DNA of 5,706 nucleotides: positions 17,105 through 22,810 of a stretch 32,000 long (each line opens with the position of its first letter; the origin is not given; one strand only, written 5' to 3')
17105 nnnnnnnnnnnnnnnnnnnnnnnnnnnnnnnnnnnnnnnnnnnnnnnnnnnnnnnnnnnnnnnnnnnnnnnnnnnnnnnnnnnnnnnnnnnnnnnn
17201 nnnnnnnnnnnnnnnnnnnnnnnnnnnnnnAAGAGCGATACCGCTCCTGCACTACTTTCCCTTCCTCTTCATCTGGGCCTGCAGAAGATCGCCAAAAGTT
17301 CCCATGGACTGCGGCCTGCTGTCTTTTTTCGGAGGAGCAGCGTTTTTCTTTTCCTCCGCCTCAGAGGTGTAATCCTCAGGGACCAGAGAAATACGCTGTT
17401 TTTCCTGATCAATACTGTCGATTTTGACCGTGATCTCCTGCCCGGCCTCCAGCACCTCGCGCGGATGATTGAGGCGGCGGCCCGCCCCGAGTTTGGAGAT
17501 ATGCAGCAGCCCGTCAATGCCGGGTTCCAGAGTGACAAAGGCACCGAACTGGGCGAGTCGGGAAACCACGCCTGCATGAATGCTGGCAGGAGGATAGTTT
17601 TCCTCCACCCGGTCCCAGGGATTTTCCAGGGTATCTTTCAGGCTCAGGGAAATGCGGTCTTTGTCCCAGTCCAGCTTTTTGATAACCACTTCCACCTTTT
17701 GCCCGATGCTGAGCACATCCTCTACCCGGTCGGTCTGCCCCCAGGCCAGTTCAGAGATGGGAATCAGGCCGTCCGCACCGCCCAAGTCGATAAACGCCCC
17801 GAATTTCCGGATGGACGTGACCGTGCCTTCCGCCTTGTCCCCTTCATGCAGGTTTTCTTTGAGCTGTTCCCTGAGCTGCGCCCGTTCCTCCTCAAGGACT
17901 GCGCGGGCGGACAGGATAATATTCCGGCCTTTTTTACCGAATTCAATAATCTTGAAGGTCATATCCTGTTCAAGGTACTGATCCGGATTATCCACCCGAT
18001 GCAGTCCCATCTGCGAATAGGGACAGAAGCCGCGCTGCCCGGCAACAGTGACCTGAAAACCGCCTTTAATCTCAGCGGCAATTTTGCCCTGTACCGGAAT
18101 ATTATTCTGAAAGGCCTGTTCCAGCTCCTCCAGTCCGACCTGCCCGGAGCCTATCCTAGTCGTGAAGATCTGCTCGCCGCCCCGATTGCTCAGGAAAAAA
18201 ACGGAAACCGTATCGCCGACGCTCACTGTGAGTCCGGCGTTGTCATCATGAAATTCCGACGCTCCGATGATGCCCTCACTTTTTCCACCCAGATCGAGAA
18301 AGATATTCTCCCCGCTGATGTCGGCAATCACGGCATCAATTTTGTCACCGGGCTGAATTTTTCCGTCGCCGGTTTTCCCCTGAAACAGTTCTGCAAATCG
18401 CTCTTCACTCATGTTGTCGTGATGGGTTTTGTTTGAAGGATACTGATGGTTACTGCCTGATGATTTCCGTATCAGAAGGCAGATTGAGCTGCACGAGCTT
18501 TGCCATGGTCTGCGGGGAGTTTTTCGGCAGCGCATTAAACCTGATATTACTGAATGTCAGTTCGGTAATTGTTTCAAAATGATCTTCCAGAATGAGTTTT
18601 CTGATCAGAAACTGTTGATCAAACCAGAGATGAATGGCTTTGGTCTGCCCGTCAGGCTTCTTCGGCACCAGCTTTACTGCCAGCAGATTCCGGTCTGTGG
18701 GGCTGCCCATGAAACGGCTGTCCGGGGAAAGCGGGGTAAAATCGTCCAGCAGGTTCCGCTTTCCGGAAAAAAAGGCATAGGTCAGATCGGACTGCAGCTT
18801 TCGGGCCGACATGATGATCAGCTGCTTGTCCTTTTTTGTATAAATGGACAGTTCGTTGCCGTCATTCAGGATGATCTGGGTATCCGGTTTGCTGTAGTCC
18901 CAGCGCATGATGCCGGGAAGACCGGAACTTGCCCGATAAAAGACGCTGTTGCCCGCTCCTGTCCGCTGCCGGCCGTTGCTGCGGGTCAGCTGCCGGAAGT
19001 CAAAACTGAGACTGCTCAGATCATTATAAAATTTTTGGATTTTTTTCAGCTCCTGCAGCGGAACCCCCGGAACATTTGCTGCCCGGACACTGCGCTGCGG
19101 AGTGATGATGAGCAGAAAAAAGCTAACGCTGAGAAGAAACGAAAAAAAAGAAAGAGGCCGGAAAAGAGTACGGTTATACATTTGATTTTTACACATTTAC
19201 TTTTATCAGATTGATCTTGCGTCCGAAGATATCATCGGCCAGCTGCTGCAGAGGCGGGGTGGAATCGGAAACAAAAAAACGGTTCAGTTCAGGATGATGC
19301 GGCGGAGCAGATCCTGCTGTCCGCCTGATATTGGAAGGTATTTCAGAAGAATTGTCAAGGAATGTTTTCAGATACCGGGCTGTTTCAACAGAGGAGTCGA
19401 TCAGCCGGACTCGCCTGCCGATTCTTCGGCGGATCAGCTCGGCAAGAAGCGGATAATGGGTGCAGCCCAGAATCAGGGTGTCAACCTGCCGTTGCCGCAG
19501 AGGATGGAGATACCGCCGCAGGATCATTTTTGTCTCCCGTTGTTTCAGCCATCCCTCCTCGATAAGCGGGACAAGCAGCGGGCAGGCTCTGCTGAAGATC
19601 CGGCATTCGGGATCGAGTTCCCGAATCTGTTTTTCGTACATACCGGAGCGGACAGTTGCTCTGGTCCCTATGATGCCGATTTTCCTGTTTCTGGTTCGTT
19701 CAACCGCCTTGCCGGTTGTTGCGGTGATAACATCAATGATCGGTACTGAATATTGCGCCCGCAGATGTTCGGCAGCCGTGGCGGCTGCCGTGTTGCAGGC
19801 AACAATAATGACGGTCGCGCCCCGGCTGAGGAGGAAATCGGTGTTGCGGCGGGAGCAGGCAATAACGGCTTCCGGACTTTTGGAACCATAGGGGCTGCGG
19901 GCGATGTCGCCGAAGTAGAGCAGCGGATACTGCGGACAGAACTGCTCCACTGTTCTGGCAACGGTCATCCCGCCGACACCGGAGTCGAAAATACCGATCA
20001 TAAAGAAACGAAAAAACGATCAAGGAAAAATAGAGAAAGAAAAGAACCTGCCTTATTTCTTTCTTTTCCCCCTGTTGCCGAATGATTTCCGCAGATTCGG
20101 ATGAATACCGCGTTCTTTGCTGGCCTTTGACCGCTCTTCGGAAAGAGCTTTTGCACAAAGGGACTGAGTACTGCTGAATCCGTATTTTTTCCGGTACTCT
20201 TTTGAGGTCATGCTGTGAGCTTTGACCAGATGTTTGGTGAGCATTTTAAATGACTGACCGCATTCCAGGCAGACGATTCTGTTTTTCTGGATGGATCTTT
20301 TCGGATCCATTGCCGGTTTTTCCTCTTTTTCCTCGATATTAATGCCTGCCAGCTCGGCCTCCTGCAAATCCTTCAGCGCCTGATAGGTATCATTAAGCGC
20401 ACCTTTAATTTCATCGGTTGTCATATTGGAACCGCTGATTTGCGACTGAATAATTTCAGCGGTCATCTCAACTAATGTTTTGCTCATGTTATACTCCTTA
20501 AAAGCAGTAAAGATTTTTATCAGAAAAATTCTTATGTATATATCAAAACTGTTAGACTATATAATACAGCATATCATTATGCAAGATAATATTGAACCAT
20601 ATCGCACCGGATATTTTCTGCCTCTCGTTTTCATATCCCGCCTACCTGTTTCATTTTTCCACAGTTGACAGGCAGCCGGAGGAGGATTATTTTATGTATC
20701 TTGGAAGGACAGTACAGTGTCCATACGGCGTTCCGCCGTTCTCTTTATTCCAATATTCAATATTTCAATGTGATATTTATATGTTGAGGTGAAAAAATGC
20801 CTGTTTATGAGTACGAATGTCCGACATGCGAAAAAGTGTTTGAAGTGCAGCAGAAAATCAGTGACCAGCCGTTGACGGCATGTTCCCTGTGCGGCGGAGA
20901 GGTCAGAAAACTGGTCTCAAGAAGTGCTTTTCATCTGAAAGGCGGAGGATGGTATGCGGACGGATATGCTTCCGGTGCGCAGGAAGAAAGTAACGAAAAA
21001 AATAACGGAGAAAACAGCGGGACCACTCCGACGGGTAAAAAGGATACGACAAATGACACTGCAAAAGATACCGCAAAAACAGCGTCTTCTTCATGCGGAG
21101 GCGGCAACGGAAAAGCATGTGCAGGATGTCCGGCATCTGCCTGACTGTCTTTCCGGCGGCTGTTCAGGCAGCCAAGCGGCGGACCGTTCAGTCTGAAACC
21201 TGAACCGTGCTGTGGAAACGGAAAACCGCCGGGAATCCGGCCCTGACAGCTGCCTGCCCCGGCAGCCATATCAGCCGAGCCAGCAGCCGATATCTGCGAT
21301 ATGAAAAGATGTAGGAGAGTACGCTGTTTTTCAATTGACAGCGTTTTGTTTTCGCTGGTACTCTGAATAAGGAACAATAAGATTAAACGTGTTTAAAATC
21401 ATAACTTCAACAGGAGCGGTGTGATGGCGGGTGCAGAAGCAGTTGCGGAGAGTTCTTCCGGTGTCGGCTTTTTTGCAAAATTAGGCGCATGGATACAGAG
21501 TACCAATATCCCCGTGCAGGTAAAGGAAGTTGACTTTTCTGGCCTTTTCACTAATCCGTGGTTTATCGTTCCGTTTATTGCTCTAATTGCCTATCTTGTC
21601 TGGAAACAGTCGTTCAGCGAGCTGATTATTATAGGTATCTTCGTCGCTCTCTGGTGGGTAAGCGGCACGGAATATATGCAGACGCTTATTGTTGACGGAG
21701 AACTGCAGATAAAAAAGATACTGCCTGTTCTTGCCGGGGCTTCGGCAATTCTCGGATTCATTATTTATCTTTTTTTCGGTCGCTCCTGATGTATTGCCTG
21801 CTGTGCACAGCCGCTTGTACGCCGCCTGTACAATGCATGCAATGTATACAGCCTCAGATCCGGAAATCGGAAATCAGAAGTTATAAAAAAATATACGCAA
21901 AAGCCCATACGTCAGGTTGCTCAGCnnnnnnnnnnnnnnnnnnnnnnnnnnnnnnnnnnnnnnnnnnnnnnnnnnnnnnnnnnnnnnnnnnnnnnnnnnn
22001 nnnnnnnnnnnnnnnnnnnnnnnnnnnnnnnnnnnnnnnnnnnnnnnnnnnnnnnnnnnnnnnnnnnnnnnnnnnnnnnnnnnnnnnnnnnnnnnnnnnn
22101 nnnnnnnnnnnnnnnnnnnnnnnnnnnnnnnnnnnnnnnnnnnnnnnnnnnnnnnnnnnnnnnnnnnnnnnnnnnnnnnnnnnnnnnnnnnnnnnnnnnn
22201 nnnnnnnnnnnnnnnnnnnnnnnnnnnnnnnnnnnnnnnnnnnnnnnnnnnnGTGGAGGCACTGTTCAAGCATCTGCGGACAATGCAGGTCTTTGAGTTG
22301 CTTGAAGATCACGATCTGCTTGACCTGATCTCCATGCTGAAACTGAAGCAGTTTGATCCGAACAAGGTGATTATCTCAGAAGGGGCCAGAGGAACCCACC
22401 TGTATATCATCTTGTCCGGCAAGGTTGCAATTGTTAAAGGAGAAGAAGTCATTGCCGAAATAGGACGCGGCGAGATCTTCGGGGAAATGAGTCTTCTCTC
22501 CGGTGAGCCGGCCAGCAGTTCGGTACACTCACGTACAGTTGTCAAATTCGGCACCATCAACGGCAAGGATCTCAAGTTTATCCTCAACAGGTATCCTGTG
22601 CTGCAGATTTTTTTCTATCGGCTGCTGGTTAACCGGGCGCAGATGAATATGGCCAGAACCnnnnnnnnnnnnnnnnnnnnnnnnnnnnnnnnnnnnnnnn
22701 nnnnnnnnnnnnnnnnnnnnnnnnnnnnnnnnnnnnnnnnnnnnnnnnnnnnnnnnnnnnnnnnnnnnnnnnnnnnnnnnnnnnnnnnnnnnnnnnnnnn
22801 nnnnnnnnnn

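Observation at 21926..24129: Tandem paralogues with an unusual architecture: conserved 4-Cys module + cNMP-binding-like domain + DUF4388-like domain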

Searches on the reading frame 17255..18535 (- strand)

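Call 19: search_protein_families(library=pfam, proteins=[window:17255-18535:-], max_evalue=0.001)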
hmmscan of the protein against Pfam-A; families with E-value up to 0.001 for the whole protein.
window:17255-18535:- (427 aa): 4 families
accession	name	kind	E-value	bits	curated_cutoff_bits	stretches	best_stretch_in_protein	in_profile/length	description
PF00575.29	S1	-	2.8e-51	172.2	22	4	231-300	4-74/74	S1 RNA binding domain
PF23459.1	S1_RRP5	-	8.7e-09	36.3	27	0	319-382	6-68/72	RRP5 S1 domain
PF17092.11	PCB_OB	-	0.00014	23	27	0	215-284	15-96/111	Penicillin-binding protein OB-like domain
PF13509.12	S1_2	-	0.00076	20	21.8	0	69-126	8-60/61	S1 domain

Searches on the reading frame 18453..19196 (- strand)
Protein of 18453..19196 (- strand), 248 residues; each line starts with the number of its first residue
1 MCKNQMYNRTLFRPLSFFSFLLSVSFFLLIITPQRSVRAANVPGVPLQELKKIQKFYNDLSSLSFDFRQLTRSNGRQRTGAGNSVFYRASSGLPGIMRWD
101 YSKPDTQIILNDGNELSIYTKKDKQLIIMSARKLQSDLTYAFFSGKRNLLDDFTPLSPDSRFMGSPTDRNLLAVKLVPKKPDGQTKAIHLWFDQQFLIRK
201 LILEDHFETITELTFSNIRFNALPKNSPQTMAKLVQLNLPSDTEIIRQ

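Call 19: search_protein_families(library=pfam, proteins=[window:18453-19196:-], max_evalue=0.001)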
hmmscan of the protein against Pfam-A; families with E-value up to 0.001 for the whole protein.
window:18453-19196:- (248 aa): 1 family
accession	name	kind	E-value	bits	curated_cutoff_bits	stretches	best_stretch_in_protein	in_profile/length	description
PF03548.22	LolA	-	2.3e-14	53.9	23.6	1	60-225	3-158/165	Outer membrane lipoprotein carrier protein LolA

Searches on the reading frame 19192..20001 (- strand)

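Call 19: search_protein_families(library=pfam, proteins=[window:19192-20001:-], max_evalue=0.001)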
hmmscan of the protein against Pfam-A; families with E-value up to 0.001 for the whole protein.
window:19192-20001:- (270 aa): 1 family
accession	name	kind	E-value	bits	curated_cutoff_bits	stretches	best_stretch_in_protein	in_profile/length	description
PF01177.27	Asp_Glu_race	-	2.6e-26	93.1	31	1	14-209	16-209/211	Asp/Glu/Hydantoin racemase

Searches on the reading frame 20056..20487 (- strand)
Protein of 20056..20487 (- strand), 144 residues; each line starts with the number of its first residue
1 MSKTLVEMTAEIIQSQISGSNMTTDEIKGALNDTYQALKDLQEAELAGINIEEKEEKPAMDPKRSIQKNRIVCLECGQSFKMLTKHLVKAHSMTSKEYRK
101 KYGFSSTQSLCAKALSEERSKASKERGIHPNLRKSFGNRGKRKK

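Call 3: search_protein_families(library=pfam, proteins=[window:20056-20487:-], max_evalue=1)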
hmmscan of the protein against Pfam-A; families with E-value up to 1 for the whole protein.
window:20056-20487:- (144 aa): 6 families
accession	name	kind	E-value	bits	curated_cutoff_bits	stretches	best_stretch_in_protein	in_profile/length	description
PF05443.17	ROS_MUCR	-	5.9e-38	130.1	25.4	1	5-128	2-122/123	ROS/MUCR transcriptional regulator protein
PF18658.7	zf-C2H2_12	-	0.0085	16.2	27.3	1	67-94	15-42/64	Spin-doc zinc-finger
PF09575.15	Spore_SspJ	-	0.045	14.5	25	1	26-44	19-39/47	Small spore protein J (Spore_SspJ)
PF03357.26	Snf7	-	0.051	13.7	27.3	1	13-47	109-143/171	Snf7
PF17979.7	zf-CRD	-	0.075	13.7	26.3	1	8-79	72-145/158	Cysteine rich domain with multizinc binding regions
PF23107.1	Zf-C2H2_ZNF451_C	-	0.32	12.1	30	1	72-116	7-49/59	Two consecutive Zinc fingers C2H2 type, ZNF451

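Call 4: search_protein_families(library=ncbifam, proteins=[window:20056-20487:-], max_evalue=1)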
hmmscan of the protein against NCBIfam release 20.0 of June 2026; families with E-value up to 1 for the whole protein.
window:20056-20487:- (144 aa): 2 families
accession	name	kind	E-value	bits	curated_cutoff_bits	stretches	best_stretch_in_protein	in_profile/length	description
TIGR02863.1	spore_sspJ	equivalog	0.035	14.5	37.85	1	26-44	19-39/47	small acid-soluble spore protein SspJ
NF002477.0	PRK01736.1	equivalog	0.1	12.3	164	1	8-82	104-178/192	hypothetical protein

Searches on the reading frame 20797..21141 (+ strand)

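Call 3: search_protein_families(library=pfam, proteins=[window:20797-21141:+], max_evalue=1)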
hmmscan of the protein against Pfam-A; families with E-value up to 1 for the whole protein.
window:20797-21141:+ (115 aa): 8 families
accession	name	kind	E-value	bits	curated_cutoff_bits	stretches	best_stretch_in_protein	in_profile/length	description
PF09723.15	Zn_ribbon_8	-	7.4e-15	55.1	34.4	1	1-40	1-41/41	Zinc ribbon domain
PF24441.1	DUF7560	-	0.00063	19.8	27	1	1-37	1-38/44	Family of unknown function (DUF7560)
PF23455.1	DUF7129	-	0.02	15.1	30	1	5-38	11-39/45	Domain of unknown function (DUF7129)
PF21344.3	Zn_ribbon_LysW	-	0.04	14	27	1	7-35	2-30/46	Alpha-aminoadipate carrier protein LysW-like, globular domain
PF13912.12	zf-C2H2_6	-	0.091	13.2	25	1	6-19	2-15/27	C2H2-type zinc finger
PF01155.25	HypA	-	0.13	12.8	28.9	1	5-46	70-106/112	Hydrogenase/urease nickel incorporation, metallochaperone, hypA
PF13894.12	zf-C2H2_4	-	0.33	12.3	27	0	6-19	1-14/24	C2H2-type zinc finger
PF01485.27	IBR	-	0.8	10.3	24.3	1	7-35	20-50/65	IBR domain, a half RING-finger domain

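Call 4: search_protein_families(library=ncbifam, proteins=[window:20797-21141:+], max_evalue=1)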
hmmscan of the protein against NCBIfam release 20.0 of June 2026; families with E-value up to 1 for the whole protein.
window:20797-21141:+ (115 aa): 6 families
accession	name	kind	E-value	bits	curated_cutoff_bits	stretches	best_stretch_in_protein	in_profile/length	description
TIGR02605.1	CxxC_CxxC_SSSS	subfamily_domain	8.5e-19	67.4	31.3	1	1-51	1-52/52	FmdB family zinc ribbon protein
NF053663.1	RPWMISH_prot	domain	0.00064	20.4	120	1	1-47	1-46/115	RPWMISH domain-containing protein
NF003339.0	PRK04351.1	equivalog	0.015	15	113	1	3-38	110-144/149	SprT family protein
NF033497.1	rubre_like_arch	subfamily_domain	0.027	14.2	32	1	6-38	1-28/34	rubrerythrin-like domain-containing protein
NF047912.1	ECs_2282_CxxC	subfamily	0.049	13.5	37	1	5-38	2-39/60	ECs_2282 family putative zinc-binding protein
NF009148.0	PRK12496.1-5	equivalog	0.23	11.3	243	1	4-42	124-155/163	hypothetical protein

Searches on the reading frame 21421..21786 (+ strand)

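Call 3: search_protein_families(library=pfam, proteins=[window:21421-21786:+], max_evalue=1)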
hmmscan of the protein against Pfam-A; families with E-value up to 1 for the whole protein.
window:21421-21786:+ (122 aa): 1 family
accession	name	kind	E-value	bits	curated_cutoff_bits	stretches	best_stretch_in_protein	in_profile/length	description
PF13396.11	PLDc_N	-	0.84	10.1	23.3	1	110-121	31-42/42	Phospholipase_D-nuclease N-terminal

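Call 4: search_protein_families(library=ncbifam, proteins=[window:21421-21786:+], max_evalue=1)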
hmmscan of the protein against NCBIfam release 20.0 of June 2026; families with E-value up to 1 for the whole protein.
window:21421-21786:+ (122 aa): 0 families

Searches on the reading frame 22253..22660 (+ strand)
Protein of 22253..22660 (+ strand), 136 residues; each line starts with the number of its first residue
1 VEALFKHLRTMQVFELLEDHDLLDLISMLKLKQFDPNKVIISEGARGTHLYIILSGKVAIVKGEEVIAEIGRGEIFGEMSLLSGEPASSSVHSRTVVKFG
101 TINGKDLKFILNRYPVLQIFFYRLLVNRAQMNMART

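Call 38: search_solved_structures(query=window:22253-22660:+, max_evalue=1e-8, show_alignments=4)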
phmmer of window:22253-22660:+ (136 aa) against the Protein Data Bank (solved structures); distinct sequences matched with E-value up to 1e-8: 50.
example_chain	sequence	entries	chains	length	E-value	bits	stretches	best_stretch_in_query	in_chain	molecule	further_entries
5dyk_A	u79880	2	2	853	2.1e-34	121.5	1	8-94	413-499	CGMP-dependent protein kinase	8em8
5ezr_A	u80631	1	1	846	1.4e-33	118.9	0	8-95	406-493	cGMP-dependent protein kinase, putative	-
4rz7_A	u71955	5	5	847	1.4e-33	118.9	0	8-95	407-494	cGMP-dependent protein kinase, putative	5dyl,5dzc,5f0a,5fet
9p74_A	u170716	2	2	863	1.5e-33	118.7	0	8-95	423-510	cGMP-dependent protein kinase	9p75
9ya0_MA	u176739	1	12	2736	3.1e-20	75.7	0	11-109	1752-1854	PCR12, TGME49_219070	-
5jr7_B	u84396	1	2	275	3.2e-18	69.2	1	1-108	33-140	cAMP-dependent protein kinase type I-alpha regulatory subunit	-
1ne4_A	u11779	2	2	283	3.5e-18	69.1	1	1-107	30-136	cAMP-dependent protein kinase type I-alpha regulatory chain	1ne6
1rgs_A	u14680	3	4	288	3.7e-18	69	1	1-107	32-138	CAMP DEPENDENT PROTEIN KINASE | cAMP-dependent protein kinase type I-alpha regulatory chain | cAMP-dependent protein kinase type I-alpha regulatory subunit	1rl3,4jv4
4x6r_B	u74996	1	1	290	3.8e-18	69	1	1-107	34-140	cAMP-dependent protein kinase type I-alpha regulatory subunit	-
2qcs_B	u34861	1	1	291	3.9e-18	69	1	1-107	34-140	cAMP-dependent protein kinase type I-alpha regulatory subunit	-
7lz4_A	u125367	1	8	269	4e-18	68.9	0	1-107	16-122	cAMP-dependent protein kinase type I-alpha regulatory subunit, N-terminally processed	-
4mx3_A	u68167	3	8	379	1e-17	67.6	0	1-108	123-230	cAMP-dependent protein kinase type I-alpha regulatory subunit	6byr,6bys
6no7_B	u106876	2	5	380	1e-17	67.6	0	1-108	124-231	cAMP-dependent protein kinase type I-alpha regulatory subunit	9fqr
9edc_B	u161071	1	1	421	1.4e-17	67.1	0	1-109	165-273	cAMP-dependent protein kinase type I-alpha regulatory subunit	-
9edd_B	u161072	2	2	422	1.4e-17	67.1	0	1-109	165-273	cAMP-dependent protein kinase type I-alpha regulatory subunit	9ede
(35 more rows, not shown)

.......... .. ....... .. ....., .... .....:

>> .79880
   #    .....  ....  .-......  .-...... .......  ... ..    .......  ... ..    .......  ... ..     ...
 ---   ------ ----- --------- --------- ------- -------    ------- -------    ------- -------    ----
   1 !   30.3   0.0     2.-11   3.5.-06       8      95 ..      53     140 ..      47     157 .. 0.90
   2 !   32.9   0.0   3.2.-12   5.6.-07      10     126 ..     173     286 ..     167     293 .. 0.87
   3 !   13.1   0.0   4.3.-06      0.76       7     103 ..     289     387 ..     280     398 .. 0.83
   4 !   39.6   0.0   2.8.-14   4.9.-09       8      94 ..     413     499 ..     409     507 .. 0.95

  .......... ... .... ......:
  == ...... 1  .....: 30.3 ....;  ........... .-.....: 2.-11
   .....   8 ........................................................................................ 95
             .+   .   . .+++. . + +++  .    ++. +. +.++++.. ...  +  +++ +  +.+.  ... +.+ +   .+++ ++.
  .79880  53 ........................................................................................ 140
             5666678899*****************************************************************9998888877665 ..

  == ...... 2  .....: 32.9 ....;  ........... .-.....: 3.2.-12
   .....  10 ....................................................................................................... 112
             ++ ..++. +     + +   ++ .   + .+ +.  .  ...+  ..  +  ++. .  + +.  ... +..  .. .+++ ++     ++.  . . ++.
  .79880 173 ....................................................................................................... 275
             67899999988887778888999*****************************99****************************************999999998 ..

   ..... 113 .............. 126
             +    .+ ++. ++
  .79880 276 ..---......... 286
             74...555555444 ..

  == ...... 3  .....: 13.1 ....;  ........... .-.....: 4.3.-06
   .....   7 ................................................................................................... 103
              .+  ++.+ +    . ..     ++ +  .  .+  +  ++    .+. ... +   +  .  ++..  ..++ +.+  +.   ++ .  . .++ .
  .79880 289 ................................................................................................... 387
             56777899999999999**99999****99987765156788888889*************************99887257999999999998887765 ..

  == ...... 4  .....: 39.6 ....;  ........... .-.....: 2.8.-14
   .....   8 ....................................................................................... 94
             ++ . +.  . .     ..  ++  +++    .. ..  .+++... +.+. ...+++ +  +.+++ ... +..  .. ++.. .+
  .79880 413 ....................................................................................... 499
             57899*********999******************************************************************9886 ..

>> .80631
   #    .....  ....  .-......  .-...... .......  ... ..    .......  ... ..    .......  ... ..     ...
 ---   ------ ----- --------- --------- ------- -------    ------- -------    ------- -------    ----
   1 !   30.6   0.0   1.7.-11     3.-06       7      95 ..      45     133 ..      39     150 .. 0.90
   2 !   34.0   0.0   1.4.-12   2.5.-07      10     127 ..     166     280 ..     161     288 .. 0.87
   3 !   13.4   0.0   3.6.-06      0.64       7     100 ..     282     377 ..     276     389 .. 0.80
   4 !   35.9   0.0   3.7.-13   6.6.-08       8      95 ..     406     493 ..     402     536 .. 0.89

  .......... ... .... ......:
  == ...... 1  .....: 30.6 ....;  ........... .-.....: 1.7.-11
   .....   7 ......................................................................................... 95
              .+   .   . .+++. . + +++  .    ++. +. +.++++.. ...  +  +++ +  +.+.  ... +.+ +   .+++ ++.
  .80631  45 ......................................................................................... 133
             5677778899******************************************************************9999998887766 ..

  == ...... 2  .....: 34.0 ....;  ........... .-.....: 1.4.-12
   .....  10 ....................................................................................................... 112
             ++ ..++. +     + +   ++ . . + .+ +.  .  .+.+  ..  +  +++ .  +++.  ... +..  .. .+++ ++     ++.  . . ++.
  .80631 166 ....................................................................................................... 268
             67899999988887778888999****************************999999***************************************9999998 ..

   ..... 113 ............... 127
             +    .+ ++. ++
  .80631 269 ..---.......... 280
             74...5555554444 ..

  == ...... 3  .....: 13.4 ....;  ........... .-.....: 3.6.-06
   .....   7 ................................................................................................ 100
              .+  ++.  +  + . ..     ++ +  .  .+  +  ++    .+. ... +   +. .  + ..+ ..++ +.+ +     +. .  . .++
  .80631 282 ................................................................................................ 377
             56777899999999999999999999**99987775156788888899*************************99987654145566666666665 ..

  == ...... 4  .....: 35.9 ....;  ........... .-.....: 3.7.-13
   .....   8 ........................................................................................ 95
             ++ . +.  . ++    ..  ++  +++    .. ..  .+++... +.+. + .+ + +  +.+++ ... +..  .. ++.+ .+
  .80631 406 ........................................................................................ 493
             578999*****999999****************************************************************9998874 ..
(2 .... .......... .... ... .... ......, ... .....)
